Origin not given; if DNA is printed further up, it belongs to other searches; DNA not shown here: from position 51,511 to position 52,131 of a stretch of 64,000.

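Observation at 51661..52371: Response regulator with inverted architecture and an N-terminal Cys/His-rich domain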

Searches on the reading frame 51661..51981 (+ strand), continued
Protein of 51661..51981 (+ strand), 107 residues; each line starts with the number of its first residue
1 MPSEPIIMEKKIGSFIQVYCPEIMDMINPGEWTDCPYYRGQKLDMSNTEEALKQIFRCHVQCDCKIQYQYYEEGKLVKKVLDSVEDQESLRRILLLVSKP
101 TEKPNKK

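Call 52: fold_search(model_id=the predicted structure, library=pdb)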
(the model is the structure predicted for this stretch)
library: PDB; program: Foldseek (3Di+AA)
matches with E <= 10: 365; with E <= 0.001: 0
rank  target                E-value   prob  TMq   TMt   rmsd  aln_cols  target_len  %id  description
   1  5nyg_A                1.7e-01  0.13  0.28  0.15  13.7       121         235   13  Anbu (Gly-1) mutant from Hyphomicrobium sp. strain MC1 - SG P2(1)2(1)2(1) (released 2017-05-24)
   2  5jy5_A                3.9e-01  0.25  0.26  0.25   8.7        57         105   21  Crystal structure of Thioredoxin 1 from Cryptococcus neoformans at 1.8 Angstroms resolution (released 2017-06-07)
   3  8glv_DC               3.9e-01  0.23  0.27  0.22   8.1        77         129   18  96-nm repeat unit of doublet microtubules from Chlamydomonas reinhardtii flagella (released 2023-05-31)
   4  6x0b_B                3.9e-01  0.14  0.30  0.27  12.4        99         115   11  Crystal Structure of Thioredoxin NaTrxh from Nicotiana alata (released 2020-07-22)
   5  5nyj_I                3.9e-01  0.11  0.28  0.15  13.6       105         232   13  Anbu from Hyphomicrobium sp. strain MC1 - SG: C2 (released 2017-05-24)
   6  5nyg_B                5.0e-01  0.09  0.29  0.15  13.8       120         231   15  Anbu (Gly-1) mutant from Hyphomicrobium sp. strain MC1 - SG P2(1)2(1)2(1) (released 2017-05-24)
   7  2pvp_A                5.3e-01  0.07  0.22  0.09  12.3       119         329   10  Crystal structure of D-Alanine-D-Alanine Ligase from Helicobacter pylori (released 2008-04-01)
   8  2vlv_B                5.7e-01  0.11  0.26  0.23  12.8        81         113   14  Crystal structure of barley thioredoxin h isoform 2 in partially radiation-reduced state (released 2008-04-29)
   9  5nyw_2                6.0e-01  0.10  0.29  0.17  13.1        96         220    9  Anbu (ancestral beta-subunit) from Yersinia bercovieri (released 2017-05-24)
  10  2vlu_B                6.4e-01  0.16  0.25  0.23   8.7        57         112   16  Crystal structure of barley thioredoxin h isoform 2 in partially radiation-reduced state (released 2008-04-29)
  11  1trs                  6.4e-01  0.13  0.24  0.23   8.5        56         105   12  THE HIGH-RESOLUTION THREE-DIMENSIONAL SOLUTION STRUCTURES OF THE OXIDIZED AND REDUCED STATES OF HUMAN THIOREDOXIN (released 1994-09-30)
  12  5nyg_E                6.8e-01  0.09  0.28  0.15   8.8       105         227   13  Anbu (Gly-1) mutant from Hyphomicrobium sp. strain MC1 - SG P2(1)2(1)2(1) (released 2017-05-24)
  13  5nyw_O                7.3e-01  0.08  0.28  0.15  14.5       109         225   11  Anbu (ancestral beta-subunit) from Yersinia bercovieri (released 2017-05-24)
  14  5nyg_F                7.3e-01  0.08  0.29  0.16  13.8       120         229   15  Anbu (Gly-1) mutant from Hyphomicrobium sp. strain MC1 - SG P2(1)2(1)2(1) (released 2017-05-24)
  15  5nyw_Q                7.8e-01  0.10  0.28  0.15   7.8        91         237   11  Anbu (ancestral beta-subunit) from Yersinia bercovieri (released 2017-05-24)
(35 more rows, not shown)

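Call 59: list_cluster_members(proteins=[P0027, P0028, P0033, P0036, P0006, P0009])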
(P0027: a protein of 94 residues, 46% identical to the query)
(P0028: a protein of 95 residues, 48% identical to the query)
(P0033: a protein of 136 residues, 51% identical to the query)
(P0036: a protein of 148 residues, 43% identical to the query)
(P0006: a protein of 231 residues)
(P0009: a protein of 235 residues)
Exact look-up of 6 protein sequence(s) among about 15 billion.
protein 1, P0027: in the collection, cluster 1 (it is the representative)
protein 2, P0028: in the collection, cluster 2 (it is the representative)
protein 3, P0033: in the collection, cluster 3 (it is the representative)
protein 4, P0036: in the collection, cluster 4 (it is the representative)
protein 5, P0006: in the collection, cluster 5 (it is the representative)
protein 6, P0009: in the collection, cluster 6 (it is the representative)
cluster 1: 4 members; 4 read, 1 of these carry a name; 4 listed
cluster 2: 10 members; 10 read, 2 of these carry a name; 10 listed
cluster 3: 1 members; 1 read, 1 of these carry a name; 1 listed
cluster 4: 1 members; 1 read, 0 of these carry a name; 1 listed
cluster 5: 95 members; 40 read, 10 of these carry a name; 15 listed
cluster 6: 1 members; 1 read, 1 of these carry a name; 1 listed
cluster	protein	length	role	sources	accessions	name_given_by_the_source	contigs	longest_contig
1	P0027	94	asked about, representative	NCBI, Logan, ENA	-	-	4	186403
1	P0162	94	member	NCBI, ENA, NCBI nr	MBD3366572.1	MAG: hypothetical protein GF405_00190 [Candidatus Eisenbacteria bacterium] | hypothetical protein [Candidatus Eisenbacteria bacterium]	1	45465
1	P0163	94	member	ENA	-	-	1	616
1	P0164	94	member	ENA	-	-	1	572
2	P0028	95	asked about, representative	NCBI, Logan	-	-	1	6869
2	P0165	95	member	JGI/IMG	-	hypothetical protein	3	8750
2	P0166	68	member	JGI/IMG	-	hypothetical protein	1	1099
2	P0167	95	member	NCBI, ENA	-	-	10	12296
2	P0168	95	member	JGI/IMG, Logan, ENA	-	-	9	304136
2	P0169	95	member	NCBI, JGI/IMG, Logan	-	-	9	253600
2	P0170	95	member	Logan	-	-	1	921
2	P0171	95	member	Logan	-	-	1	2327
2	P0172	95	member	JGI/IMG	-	-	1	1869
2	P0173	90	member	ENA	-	-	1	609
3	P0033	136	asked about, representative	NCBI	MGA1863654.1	MAG: hypothetical protein ACMUHX_01195, partial [bacterium]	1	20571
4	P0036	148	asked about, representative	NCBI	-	-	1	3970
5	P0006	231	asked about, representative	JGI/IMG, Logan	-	CheY-like chemotaxis protein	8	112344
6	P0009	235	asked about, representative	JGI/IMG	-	CheY-like chemotaxis protein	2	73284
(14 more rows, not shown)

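Call 60: find_encoding_contigs(protein=P0009, flank=10000, max_places=2)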
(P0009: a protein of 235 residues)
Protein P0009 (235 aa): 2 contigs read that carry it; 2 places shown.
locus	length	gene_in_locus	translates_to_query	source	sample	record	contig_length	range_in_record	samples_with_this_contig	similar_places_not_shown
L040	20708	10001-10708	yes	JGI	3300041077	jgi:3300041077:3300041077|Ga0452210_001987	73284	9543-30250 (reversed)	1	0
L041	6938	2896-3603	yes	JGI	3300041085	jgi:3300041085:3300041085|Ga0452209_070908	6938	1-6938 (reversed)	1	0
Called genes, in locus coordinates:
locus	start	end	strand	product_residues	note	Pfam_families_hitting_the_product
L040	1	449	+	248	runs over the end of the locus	PF00293:NUDIX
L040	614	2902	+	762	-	PF01804:Penicil_amidase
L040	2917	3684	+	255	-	PF00106:adh_short, PF08659:KR, PF13561:adh_short_C2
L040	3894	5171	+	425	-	PF00108:Thiolase_N, PF22691:Thiolase_C_1, PF02803:Thiolase_C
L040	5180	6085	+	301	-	-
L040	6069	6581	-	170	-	-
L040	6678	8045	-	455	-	PF03600:CitMHS (weak)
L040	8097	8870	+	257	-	PF21349:RUBY_RBDX (weak), PF00027:cNMP_binding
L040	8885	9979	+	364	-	PF00072:Response_reg, PF00512:HisKA, PF02518:HATPase_c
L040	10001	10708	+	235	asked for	PF00072:Response_reg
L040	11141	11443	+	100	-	PF00420:Oxidored_q2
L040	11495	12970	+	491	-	PF00361:Proton_antipo_M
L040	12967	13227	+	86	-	-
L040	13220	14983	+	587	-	PF10125:NADHdeh_related (weak), PF00361:Proton_antipo_M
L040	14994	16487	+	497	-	PF00361:Proton_antipo_M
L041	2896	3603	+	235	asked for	PF00072:Response_reg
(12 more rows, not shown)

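Call 71: find_related_loci(query=A4, collection=metagenome_contigs, flank=6000)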
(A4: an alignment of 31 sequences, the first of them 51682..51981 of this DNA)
Query A4 (100 aa) in metagenome_contigs; peptide patterns used: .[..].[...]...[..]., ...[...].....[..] (x = any residue, [..] = any of these).
153 stretches matched a pattern; 126 encode a relative of the query (tblastn E <= 1e-3); the best 80 are kept; 80 distinct loci.
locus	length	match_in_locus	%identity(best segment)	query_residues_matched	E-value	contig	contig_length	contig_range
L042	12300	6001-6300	92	1-100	1e-62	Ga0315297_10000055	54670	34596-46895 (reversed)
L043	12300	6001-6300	91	1-100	1e-61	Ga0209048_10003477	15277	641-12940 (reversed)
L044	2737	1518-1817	91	1-100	1e-61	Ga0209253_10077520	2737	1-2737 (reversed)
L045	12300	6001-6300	88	1-100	6e-59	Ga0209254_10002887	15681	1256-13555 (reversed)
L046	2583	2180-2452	92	1-91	1e-56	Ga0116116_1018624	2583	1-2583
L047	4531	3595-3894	79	1-100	4e-53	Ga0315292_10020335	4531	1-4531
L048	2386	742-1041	79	1-100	3e-53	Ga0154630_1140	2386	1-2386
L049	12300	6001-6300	79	1-100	4e-53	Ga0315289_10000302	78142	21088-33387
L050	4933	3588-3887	79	1-100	5e-53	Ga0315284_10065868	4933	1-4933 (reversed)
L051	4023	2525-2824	80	1-100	2e-53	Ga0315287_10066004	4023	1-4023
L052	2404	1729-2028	79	1-100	2e-53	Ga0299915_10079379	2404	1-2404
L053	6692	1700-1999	79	1-100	6e-53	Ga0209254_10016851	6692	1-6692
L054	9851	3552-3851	78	1-100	1e-52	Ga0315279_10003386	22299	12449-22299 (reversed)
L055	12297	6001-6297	78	1-99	4e-52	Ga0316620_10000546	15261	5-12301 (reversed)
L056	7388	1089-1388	78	1-100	3e-52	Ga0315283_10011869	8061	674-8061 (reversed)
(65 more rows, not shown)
